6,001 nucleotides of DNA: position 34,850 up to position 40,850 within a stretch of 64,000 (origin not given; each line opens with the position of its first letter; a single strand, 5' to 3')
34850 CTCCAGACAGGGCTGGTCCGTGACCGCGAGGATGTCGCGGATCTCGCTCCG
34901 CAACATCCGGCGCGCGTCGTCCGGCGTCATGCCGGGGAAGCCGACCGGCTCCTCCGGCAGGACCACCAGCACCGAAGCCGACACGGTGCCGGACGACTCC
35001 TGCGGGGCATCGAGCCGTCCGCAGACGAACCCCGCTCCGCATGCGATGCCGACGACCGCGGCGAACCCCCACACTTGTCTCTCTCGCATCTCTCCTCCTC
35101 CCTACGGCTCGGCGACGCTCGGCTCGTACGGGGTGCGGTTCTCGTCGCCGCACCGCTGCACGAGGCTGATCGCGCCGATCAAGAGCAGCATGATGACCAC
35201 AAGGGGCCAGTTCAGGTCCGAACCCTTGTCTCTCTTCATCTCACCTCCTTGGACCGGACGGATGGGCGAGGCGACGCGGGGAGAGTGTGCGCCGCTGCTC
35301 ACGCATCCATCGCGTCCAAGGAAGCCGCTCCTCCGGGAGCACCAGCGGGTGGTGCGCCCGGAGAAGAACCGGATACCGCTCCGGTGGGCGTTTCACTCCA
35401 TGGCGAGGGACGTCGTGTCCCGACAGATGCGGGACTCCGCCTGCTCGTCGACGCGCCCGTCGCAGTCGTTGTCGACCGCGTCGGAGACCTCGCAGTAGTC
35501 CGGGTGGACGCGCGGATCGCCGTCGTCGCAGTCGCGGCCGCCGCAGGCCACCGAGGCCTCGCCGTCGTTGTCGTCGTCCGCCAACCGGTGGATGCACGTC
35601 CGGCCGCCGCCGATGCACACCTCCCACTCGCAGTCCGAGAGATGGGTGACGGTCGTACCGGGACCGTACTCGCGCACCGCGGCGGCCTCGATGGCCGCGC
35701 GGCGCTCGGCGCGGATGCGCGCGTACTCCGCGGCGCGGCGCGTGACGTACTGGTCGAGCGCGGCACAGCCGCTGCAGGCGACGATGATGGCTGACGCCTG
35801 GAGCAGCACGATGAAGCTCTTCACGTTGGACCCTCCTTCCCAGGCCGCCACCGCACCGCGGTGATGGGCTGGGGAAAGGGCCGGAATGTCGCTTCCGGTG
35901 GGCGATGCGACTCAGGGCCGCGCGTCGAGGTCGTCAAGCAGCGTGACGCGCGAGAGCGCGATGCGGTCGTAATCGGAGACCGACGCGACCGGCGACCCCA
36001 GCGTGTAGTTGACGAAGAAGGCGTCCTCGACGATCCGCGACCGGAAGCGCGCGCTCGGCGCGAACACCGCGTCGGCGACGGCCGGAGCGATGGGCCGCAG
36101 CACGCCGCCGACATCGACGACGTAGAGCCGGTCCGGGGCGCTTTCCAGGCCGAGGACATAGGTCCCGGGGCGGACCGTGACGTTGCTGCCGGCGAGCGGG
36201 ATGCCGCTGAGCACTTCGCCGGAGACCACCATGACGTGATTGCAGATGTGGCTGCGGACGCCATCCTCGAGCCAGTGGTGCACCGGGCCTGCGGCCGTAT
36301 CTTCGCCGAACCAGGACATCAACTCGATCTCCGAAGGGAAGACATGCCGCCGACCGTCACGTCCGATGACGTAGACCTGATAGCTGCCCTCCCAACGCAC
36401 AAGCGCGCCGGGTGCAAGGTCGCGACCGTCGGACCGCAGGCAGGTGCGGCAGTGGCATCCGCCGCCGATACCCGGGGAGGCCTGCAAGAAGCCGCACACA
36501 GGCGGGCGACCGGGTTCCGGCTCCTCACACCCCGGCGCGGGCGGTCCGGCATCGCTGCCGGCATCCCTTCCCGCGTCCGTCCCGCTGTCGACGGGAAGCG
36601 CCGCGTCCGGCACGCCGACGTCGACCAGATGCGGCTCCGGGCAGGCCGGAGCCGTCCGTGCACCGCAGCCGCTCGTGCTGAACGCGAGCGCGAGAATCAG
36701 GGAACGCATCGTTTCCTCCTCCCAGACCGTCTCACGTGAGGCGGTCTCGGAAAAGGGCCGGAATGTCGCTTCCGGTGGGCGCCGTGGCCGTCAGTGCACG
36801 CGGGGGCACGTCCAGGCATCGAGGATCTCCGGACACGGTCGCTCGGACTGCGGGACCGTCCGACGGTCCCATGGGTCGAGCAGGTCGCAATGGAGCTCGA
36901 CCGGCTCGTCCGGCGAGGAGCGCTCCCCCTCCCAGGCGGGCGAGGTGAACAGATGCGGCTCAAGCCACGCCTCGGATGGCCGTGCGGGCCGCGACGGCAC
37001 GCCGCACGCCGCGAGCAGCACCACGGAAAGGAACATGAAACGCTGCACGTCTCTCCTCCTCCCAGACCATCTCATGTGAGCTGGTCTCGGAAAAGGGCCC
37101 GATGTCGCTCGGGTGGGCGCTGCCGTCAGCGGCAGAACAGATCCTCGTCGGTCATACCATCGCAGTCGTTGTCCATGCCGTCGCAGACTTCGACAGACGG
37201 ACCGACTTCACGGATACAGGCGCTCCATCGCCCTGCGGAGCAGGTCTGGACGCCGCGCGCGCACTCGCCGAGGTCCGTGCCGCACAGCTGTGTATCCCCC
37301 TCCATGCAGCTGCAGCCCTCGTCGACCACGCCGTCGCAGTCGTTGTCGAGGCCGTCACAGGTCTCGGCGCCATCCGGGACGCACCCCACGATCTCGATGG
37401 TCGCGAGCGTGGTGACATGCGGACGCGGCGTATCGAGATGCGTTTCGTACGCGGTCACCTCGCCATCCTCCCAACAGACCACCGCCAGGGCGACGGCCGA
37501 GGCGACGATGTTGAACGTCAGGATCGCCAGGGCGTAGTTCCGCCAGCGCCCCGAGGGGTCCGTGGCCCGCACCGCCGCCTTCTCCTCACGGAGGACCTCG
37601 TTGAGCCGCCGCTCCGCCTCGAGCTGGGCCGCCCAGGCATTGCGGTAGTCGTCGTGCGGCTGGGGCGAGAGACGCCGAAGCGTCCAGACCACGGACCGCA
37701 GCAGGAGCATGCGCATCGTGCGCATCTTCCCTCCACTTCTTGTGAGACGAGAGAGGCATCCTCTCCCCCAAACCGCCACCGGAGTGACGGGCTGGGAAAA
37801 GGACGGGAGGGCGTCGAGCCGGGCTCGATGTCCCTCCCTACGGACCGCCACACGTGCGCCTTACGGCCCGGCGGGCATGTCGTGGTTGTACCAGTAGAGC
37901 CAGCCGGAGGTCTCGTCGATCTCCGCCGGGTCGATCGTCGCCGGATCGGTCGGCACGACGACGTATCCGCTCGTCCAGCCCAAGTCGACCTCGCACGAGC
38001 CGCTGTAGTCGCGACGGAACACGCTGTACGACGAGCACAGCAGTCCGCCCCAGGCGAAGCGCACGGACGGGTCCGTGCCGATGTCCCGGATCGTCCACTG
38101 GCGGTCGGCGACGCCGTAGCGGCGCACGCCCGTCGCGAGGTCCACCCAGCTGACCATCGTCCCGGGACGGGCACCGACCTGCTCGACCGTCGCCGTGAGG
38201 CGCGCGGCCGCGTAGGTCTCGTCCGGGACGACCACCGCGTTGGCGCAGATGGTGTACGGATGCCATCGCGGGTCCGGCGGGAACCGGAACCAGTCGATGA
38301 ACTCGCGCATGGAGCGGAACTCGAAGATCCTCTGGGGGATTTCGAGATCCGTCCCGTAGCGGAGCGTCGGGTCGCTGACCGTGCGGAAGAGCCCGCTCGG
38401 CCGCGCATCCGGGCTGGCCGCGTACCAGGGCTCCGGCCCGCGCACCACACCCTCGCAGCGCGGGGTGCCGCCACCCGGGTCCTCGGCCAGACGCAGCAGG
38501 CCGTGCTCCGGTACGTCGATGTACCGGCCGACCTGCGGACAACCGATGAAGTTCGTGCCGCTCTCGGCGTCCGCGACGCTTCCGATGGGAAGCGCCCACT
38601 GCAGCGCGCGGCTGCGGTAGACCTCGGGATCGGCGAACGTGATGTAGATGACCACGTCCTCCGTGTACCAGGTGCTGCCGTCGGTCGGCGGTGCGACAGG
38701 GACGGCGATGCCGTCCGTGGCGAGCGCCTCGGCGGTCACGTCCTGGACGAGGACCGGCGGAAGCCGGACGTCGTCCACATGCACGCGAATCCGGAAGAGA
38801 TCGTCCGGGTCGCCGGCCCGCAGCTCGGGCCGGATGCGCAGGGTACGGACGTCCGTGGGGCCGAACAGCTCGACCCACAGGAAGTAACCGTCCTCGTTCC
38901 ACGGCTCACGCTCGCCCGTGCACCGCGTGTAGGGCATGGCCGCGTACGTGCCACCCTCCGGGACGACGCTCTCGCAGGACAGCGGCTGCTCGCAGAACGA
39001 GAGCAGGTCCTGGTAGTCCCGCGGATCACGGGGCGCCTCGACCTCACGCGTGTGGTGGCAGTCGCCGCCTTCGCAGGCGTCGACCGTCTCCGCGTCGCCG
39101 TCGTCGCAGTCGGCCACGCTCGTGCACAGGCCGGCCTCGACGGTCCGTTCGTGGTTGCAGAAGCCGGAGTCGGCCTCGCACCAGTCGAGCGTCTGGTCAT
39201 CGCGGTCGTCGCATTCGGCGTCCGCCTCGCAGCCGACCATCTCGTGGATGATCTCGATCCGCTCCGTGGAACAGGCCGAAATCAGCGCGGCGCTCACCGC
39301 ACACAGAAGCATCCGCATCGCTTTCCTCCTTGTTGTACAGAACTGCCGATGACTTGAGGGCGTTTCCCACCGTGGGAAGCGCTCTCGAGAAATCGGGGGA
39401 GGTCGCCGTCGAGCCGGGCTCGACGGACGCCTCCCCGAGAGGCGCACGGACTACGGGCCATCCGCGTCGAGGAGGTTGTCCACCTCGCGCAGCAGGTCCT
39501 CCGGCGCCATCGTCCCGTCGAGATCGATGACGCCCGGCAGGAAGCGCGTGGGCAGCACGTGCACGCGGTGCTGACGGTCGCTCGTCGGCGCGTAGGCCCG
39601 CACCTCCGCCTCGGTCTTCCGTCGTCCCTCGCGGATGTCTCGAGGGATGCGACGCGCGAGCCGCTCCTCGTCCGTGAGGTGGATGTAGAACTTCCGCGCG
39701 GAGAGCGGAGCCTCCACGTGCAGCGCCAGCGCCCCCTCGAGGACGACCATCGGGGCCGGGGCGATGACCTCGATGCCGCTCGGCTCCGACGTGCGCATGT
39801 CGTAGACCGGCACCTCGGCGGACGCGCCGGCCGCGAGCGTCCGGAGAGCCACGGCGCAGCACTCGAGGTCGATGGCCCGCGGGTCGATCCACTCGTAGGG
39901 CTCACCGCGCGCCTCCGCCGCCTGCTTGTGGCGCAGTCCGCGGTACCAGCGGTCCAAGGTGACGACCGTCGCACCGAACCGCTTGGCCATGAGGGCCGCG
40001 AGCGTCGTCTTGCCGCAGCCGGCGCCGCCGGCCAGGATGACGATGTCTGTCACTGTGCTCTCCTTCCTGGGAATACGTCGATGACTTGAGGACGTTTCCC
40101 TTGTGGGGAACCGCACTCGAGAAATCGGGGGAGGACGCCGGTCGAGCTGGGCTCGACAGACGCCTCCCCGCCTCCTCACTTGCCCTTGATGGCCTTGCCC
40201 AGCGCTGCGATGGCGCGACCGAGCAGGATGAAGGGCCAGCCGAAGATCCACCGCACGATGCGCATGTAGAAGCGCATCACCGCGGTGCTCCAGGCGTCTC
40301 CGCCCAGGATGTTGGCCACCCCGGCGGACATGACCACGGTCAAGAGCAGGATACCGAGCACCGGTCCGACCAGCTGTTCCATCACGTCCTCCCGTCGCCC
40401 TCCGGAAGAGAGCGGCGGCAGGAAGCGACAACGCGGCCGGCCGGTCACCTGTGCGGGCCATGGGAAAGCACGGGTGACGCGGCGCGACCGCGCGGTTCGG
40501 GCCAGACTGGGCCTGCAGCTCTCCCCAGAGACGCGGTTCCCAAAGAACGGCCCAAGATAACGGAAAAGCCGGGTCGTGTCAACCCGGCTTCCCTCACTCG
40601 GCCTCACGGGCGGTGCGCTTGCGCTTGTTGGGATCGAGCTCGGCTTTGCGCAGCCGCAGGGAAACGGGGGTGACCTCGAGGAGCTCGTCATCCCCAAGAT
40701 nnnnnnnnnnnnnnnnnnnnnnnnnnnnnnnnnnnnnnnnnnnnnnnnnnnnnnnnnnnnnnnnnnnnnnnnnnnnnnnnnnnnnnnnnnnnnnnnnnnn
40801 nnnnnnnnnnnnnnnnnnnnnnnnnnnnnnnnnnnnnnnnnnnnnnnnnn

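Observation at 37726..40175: Family-B roughly 120-bp structured intergenic repeats (three copies) related at their 3' ends to family A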

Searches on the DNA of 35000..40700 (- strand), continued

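Call 80: search_with_rna_model(model_id=R2, sources=[window, L003, L009, L048], max_evalue=0.003, make_alignment=true, show_alignments=8)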
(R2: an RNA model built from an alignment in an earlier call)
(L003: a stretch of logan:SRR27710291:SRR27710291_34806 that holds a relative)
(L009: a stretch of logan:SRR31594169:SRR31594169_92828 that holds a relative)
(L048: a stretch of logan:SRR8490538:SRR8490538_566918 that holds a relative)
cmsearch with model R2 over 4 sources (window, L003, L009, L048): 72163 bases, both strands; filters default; matches with E-value up to 0.003: 8.
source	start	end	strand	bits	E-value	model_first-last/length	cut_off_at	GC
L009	1608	1662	+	80.5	8.7e-20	1-55/55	no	0.64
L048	721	775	+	79.8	1.4e-19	1-55/55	no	0.67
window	37755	37807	-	78.2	3.8e-19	1-55/55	no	0.68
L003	3671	3723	+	75.1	2.7e-18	1-55/55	no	0.64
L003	4504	4561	+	40.2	1e-08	1-55/55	no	0.66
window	35828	35884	-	32.9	1e-06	1-55/55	no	0.75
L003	552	605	+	32.2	1.6e-06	1-55/55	no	0.65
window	36711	36761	-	20.9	0.002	1-55/55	no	0.65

Alignment A8: 8 matches aligned to the model, 64 columns, each read 5' to 3' on its own strand. Consensus structure (alignment columns), stored with it:
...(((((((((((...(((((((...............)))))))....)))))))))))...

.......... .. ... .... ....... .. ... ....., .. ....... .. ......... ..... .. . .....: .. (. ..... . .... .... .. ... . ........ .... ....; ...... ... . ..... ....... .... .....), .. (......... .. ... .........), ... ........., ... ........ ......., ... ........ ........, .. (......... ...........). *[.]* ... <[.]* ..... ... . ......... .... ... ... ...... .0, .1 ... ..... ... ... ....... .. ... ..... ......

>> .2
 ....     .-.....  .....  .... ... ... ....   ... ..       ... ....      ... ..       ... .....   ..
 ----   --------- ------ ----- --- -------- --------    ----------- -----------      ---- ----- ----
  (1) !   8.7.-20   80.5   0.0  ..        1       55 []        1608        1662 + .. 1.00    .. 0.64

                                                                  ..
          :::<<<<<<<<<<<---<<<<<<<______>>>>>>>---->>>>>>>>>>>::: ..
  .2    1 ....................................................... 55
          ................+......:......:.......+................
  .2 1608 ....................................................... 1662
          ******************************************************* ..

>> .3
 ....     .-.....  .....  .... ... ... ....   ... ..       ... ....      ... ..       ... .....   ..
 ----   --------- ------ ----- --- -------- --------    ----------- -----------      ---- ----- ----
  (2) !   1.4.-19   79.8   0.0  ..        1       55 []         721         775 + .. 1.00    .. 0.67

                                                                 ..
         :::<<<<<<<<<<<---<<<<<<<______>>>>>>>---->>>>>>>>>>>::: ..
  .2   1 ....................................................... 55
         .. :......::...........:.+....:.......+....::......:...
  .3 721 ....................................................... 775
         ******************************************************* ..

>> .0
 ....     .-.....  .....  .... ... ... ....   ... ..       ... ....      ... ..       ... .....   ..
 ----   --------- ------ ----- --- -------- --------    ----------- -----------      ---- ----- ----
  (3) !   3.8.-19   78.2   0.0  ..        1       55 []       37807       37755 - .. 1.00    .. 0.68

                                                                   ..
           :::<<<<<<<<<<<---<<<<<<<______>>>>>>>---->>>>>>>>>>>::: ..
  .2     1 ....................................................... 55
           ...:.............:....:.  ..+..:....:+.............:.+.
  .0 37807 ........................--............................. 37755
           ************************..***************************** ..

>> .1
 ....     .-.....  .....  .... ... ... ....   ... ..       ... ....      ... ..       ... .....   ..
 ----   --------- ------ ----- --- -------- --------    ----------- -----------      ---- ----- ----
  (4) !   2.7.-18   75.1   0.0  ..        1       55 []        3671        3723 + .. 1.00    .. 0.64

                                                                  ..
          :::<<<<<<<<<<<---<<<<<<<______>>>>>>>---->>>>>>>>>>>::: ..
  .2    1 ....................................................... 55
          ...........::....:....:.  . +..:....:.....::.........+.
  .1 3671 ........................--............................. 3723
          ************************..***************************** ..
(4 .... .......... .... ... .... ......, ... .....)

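Call 85: search_with_rna_model(model_id=R2, sources=[L051, L052, L001, L002, L049], max_evalue=1)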
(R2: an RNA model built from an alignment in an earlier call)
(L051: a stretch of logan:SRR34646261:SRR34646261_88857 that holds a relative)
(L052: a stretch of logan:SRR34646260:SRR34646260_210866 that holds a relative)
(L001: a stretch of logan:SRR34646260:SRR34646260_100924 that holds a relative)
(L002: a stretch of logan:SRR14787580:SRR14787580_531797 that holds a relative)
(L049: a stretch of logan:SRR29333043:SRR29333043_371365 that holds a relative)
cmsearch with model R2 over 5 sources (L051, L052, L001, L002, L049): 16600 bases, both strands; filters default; matches with E-value up to 1: 8.
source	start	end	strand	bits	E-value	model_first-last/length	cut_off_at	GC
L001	2016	2068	+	78.2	8.8e-20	1-55/55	no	0.68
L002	1583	1635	+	78.2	8.8e-20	1-55/55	no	0.68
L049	411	463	+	78.2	8.8e-20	1-55/55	no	0.68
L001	2727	2768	+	12.3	0.11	6-50/55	no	0.57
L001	2011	2063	-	11.6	0.17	1-55/55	no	0.7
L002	1578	1630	-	11.6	0.17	1-55/55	no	0.7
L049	406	458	-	11.6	0.17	1-55/55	no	0.7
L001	2311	2361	+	10.3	0.36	1-55/55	no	0.69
